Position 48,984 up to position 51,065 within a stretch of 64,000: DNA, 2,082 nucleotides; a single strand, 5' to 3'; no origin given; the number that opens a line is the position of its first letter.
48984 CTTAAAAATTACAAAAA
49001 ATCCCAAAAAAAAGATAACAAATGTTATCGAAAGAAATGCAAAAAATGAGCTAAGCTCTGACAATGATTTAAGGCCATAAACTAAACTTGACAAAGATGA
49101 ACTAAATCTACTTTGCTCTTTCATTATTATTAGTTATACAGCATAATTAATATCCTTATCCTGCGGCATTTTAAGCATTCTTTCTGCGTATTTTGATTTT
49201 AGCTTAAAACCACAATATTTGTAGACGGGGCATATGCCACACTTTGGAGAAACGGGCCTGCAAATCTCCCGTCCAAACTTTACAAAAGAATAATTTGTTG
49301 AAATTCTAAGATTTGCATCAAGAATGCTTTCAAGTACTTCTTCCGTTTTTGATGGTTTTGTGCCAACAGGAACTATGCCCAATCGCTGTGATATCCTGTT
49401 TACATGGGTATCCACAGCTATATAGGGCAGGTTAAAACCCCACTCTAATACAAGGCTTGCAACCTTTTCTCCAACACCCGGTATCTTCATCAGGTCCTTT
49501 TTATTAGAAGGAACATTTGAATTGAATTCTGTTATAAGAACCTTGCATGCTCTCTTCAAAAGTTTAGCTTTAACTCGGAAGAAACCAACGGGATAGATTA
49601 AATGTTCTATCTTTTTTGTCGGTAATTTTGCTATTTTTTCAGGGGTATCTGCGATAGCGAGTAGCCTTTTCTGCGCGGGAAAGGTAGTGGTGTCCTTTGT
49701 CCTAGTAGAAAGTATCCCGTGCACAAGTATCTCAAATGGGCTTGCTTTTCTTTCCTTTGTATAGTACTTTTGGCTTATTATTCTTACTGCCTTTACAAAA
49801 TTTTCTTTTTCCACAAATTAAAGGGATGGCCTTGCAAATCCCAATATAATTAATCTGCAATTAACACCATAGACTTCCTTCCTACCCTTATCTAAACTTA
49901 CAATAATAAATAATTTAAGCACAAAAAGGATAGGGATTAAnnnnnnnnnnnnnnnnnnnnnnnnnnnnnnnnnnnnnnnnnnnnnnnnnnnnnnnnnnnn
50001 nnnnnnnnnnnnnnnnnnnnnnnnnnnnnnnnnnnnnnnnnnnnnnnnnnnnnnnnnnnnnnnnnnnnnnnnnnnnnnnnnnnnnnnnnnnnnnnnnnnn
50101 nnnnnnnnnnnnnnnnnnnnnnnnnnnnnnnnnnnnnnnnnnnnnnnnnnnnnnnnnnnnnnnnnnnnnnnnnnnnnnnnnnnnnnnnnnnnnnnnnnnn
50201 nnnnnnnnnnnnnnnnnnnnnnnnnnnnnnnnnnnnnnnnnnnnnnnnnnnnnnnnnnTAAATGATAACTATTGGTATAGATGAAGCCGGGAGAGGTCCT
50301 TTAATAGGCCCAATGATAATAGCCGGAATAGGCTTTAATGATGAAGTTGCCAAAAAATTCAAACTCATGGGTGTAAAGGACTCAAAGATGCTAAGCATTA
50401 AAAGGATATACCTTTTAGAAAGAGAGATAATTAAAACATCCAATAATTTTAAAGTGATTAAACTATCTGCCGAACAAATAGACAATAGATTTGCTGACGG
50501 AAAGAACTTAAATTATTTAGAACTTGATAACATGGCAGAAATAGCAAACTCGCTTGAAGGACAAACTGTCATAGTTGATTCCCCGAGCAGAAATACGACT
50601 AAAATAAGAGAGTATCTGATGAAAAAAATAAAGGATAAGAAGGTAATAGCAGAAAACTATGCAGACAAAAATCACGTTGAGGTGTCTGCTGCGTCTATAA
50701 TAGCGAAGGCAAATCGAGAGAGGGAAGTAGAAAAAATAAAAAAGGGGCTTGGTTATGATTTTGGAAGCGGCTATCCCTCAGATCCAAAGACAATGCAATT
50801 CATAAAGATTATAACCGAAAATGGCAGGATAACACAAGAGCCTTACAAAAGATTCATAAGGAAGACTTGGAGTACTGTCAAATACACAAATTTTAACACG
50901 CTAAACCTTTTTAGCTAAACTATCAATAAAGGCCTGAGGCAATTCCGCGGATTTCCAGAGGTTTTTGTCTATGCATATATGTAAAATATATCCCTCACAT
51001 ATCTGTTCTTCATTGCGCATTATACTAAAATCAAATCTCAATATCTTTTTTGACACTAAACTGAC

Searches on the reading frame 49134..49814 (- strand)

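Call 3: search_protein_families(library=pfam, proteins=[window:49134-49814:-], max_evalue=0.01)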
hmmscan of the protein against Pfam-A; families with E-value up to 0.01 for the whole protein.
window:49134-49814:- (226 aa): 3 families
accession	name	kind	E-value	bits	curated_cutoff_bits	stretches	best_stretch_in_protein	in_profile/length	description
PF00730.31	HhH-GPD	-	1.4e-20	74.1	26.2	1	31-164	1-105/108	HhH-GPD superfamily base excision DNA repair protein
PF00633.29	HHH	-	3.5e-06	27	24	1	101-124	6-29/30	Helix-hairpin-helix motif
PF10576.14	EndIII_4Fe-2S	-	0.00013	22.6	20.5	1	185-201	1-17/17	Iron-sulfur binding domain of endonuclease III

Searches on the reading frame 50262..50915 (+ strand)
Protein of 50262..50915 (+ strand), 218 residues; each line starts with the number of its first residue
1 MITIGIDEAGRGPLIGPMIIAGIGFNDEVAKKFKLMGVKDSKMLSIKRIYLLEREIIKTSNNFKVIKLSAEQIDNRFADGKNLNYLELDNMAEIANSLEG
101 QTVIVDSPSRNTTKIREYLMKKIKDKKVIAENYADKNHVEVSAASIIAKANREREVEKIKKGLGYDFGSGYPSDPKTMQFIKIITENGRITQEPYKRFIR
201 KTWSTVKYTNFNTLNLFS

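Call 3: search_protein_families(library=pfam, proteins=[window:50262-50915:+], max_evalue=0.01)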
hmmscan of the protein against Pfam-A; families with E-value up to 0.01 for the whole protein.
window:50262-50915:+ (218 aa): 2 families
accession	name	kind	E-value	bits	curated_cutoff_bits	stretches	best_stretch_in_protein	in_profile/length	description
PF01351.25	RNase_HII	-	3.4e-41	141.8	25.8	1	4-203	1-196/199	Ribonuclease HII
PF01552.22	Pico_P2B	-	0.0096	16.5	27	0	93-140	21-68/101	Picornavirus 2B protein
